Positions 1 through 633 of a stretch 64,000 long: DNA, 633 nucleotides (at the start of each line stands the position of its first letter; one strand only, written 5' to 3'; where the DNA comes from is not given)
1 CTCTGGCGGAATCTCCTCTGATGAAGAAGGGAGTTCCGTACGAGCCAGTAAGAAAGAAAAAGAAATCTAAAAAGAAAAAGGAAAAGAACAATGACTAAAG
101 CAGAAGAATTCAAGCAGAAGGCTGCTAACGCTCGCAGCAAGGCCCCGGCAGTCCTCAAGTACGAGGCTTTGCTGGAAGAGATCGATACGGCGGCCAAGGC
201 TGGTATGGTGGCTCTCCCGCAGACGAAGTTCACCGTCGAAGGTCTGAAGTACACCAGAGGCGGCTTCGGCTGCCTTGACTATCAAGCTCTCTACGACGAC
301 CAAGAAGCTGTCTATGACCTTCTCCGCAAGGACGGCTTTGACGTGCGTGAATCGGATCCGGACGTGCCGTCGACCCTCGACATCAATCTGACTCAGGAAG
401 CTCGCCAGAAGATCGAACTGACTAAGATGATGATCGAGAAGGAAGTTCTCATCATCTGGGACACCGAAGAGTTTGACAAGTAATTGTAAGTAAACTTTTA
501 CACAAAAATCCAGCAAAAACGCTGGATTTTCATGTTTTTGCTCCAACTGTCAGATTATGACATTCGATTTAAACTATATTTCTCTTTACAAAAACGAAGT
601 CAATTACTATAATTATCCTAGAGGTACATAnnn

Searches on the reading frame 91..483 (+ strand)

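Call 107: search_protein_families(library=pfam, alignment_id=A10, max_evalue=0.0001)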
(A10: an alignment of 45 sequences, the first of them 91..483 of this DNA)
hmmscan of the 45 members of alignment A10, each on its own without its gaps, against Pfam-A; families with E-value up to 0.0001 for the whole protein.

A. member 1, window:91-483:+ (130 aa): 0 families

B. families by the number of members that match (of 45 scanned): 8 families
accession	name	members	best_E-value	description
PF03275.19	GLF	1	1e-70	UDP-galactopyranose mutase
PF04446.17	Thg1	1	4.1e-29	tRNAHis guanylyltransferase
PF17338.8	GP88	1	5.9e-20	Gene product 88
PF13450.12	NAD_binding_8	1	9.4e-14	NAD(P)-binding Rossmann-like domain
PF01510.30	Amidase_2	1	2.7e-09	N-acetylmuramoyl-L-alanine amidase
PF04545.22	Sigma70_r4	1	7.4e-08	Sigma-70, region 4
PF02272.25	DHHA1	1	1.1e-07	DHHA1 domain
PF04542.20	Sigma70_r2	1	1.5e-05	Sigma-70 region 2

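Call 108: search_protein_families(library=phrogs, alignment_id=A10, max_evalue=0.00001)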
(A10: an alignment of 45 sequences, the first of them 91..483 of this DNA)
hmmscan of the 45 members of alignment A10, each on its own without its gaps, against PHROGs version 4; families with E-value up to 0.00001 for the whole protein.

A. member 1, window:91-483:+ (130 aa): 0 families

B. families by the number of members that match (of 45 scanned): 6 families
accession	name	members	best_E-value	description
phrog_9677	-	1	3.1e-116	-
phrog_4717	-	1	2.1e-58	tRNA-His guanylyltransferase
phrog_4771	-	1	1.8e-28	DHH phosphoesterase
phrog_351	-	1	2.7e-25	RNA polymerase sigma factor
phrog_20046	-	1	4.5e-16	-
phrog_1794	-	1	3.5e-07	amidase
